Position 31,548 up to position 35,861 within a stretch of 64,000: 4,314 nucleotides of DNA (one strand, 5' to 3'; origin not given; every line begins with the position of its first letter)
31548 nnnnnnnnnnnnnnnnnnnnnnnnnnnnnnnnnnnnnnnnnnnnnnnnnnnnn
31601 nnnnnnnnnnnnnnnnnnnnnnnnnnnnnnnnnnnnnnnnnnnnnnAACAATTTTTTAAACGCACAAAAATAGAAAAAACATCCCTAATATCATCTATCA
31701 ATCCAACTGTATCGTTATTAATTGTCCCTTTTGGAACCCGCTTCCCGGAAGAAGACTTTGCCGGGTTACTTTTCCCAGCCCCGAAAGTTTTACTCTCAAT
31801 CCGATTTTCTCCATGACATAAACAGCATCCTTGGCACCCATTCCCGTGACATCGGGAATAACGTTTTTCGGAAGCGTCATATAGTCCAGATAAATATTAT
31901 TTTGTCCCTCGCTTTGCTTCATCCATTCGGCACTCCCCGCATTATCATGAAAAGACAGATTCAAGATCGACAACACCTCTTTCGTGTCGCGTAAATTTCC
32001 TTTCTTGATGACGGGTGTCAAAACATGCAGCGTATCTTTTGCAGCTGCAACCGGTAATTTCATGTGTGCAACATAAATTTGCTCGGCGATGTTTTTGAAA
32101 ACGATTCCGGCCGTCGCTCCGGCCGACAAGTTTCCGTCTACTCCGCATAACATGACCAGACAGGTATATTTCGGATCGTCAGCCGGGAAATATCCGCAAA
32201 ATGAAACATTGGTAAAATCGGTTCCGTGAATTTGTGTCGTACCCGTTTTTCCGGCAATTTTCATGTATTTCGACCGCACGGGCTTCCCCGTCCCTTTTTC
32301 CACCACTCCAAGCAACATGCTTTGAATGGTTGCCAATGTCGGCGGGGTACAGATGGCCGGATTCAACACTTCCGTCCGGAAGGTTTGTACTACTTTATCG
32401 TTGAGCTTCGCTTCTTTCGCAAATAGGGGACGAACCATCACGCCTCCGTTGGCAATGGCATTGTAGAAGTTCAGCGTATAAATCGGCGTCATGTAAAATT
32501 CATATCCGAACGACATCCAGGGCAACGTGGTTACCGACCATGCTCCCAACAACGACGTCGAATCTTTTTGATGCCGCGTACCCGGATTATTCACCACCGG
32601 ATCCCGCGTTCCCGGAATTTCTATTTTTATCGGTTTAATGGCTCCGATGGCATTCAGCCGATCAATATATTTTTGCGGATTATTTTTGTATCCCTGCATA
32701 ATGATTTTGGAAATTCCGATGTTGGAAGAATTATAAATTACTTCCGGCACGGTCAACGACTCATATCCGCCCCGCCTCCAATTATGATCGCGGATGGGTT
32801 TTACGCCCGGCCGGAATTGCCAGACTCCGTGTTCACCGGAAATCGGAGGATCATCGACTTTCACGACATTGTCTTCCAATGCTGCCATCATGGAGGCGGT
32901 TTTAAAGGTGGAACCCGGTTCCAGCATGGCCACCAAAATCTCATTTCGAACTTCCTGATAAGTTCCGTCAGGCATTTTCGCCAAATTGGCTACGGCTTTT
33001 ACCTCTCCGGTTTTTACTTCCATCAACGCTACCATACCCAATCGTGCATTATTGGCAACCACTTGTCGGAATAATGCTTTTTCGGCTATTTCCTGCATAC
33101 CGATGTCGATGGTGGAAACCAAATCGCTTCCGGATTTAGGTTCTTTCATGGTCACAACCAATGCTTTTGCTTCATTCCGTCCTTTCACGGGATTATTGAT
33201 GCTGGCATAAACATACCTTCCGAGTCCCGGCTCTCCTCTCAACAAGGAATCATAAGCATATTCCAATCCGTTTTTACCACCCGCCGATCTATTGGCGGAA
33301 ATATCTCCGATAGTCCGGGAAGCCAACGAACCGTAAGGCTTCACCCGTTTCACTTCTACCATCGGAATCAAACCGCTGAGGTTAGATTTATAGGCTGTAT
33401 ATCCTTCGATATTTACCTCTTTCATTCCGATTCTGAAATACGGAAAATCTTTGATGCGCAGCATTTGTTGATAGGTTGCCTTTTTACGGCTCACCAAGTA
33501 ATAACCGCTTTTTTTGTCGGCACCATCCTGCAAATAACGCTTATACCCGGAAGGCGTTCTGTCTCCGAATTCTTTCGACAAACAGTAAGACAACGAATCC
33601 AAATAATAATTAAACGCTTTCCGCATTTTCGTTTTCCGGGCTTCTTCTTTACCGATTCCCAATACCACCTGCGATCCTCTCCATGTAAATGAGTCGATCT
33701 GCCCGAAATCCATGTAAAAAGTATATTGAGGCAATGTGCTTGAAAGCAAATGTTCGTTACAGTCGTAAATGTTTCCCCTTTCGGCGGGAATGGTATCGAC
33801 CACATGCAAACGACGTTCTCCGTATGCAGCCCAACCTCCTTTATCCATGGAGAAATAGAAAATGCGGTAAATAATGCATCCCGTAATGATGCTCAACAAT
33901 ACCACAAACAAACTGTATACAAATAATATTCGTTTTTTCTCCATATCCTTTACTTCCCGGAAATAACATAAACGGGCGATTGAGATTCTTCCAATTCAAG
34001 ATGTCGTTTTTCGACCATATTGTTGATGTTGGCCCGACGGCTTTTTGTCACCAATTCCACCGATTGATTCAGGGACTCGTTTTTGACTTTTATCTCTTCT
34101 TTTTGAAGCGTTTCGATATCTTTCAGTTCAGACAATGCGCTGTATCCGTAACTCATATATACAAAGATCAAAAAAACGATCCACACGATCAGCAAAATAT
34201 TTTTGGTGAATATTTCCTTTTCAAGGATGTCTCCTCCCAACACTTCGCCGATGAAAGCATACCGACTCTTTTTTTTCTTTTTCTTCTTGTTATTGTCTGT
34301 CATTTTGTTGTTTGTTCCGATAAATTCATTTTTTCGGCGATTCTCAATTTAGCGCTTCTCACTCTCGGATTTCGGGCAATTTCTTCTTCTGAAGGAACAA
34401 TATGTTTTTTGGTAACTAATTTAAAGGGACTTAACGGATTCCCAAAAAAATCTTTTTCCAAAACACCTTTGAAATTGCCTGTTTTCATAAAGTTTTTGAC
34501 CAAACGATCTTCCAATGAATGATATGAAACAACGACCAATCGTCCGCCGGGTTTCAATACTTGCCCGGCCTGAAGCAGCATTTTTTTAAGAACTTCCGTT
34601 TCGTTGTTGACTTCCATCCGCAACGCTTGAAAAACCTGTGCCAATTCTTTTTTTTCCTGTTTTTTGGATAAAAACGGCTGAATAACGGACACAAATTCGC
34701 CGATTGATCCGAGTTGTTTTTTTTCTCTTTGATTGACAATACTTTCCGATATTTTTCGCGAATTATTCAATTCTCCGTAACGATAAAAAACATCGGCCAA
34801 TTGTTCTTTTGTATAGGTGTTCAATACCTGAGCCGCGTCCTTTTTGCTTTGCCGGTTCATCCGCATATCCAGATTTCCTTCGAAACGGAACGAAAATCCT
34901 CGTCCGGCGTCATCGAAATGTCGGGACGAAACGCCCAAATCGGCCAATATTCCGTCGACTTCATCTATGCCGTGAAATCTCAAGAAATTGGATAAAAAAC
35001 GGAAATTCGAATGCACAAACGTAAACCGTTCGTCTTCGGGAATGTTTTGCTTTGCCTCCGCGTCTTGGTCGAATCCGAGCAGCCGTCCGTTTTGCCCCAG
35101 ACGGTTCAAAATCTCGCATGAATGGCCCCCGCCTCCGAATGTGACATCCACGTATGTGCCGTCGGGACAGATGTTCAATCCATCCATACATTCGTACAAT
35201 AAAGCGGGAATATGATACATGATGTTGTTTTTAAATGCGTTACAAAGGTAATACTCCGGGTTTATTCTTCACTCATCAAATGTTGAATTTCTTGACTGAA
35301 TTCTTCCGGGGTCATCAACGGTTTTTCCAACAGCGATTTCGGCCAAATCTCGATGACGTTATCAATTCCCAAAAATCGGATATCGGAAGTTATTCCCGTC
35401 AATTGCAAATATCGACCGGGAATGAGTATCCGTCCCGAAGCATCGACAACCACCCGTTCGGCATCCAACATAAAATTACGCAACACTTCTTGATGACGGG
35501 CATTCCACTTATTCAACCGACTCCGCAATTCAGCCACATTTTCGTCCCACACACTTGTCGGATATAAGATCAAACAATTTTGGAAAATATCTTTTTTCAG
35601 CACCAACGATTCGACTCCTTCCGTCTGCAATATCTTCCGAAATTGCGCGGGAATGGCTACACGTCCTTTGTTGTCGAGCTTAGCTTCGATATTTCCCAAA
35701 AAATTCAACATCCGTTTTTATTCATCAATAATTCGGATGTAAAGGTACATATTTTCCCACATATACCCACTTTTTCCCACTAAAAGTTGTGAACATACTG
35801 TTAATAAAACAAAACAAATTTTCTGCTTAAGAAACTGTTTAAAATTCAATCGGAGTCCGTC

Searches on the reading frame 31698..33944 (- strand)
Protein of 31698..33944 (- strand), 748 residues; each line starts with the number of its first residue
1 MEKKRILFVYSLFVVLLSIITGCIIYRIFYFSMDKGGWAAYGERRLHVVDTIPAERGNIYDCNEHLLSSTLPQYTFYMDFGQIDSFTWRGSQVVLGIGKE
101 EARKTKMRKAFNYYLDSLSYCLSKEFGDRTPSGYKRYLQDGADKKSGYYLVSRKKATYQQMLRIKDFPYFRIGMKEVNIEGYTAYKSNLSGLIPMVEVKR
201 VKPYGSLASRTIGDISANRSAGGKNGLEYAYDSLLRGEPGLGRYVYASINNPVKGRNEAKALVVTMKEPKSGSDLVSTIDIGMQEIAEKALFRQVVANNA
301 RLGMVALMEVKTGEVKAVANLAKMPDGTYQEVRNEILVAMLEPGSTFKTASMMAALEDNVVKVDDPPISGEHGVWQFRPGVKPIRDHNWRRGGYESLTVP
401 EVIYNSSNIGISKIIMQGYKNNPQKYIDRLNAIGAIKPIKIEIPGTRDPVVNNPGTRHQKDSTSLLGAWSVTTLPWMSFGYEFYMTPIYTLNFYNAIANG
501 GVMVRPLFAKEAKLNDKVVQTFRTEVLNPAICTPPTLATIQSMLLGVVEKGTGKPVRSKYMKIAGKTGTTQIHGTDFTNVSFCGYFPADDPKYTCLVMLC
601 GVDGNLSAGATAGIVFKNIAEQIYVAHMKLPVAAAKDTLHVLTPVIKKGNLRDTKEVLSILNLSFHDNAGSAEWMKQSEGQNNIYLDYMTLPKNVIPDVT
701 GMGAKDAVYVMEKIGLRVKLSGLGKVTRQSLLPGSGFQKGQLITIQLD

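Call 58: search_protein_families(library=pfam, proteins=[window:31698-33944:-], max_evalue=0.0001)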
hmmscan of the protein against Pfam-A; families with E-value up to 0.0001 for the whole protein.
window:31698-33944:- (748 aa): 3 families
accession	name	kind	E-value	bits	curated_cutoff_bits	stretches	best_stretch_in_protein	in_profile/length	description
PF00905.27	Transpeptidase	-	4.4e-38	131.6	22.1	1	303-620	1-298/299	Penicillin binding protein transpeptidase domain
PF03717.20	PBP_dimer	-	2.5e-14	54.5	24.4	1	52-253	2-176/180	Penicillin-binding Protein dimerisation domain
PF03793.24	PASTA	-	2e-07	31.3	23.2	1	695-747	2-62/64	PASTA domain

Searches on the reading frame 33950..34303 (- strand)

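Call 58: search_protein_families(library=pfam, proteins=[window:33950-34303:-], max_evalue=0.0001)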
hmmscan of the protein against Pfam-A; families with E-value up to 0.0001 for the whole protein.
window:33950-34303:- (117 aa): 1 family
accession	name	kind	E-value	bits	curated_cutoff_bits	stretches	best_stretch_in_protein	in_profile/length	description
PF19579.4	FtsL_2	-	9.6e-12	45.1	24.6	1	21-115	3-95/100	Bacteriodetes cell division protein (FtsL-like)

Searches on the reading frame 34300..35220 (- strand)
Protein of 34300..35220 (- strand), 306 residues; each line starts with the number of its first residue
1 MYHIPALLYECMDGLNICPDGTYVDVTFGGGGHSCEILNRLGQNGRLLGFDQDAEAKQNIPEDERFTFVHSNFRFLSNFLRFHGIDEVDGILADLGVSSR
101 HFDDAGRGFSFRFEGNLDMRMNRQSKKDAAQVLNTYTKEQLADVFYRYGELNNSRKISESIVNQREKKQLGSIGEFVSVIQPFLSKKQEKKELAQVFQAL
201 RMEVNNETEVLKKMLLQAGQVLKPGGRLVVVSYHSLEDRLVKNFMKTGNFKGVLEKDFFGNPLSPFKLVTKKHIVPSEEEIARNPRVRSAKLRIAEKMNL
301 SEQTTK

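Call 58: search_protein_families(library=pfam, proteins=[window:34300-35220:-], max_evalue=0.0001)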
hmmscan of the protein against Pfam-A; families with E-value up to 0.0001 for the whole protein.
window:34300-35220:- (306 aa): 2 families
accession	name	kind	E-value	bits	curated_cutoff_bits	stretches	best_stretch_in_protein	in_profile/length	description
PF01795.25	Methyltransf_5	-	2.1e-93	313.6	27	1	2-297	3-308/309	MraW methylase family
PF01728.25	FtsJ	-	2.2e-06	28.2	24.1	0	8-126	9-102/181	FtsJ-like methyltransferase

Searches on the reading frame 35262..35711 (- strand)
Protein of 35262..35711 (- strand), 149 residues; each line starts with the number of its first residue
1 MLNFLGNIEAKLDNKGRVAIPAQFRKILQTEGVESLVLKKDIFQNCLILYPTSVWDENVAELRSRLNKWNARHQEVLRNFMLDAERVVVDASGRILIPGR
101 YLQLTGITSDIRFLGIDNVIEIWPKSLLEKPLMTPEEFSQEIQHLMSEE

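Call 59: search_protein_families(library=pfam, proteins=[window:35262-35711:-], max_evalue=0.0001)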
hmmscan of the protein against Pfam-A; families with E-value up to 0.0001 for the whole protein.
window:35262-35711:- (149 aa): 1 family
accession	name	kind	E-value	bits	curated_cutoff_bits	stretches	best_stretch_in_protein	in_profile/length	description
PF02381.23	MraZ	-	1.8e-19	69.9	23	2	4-73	2-66/72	MraZ protein, putative antitoxin-like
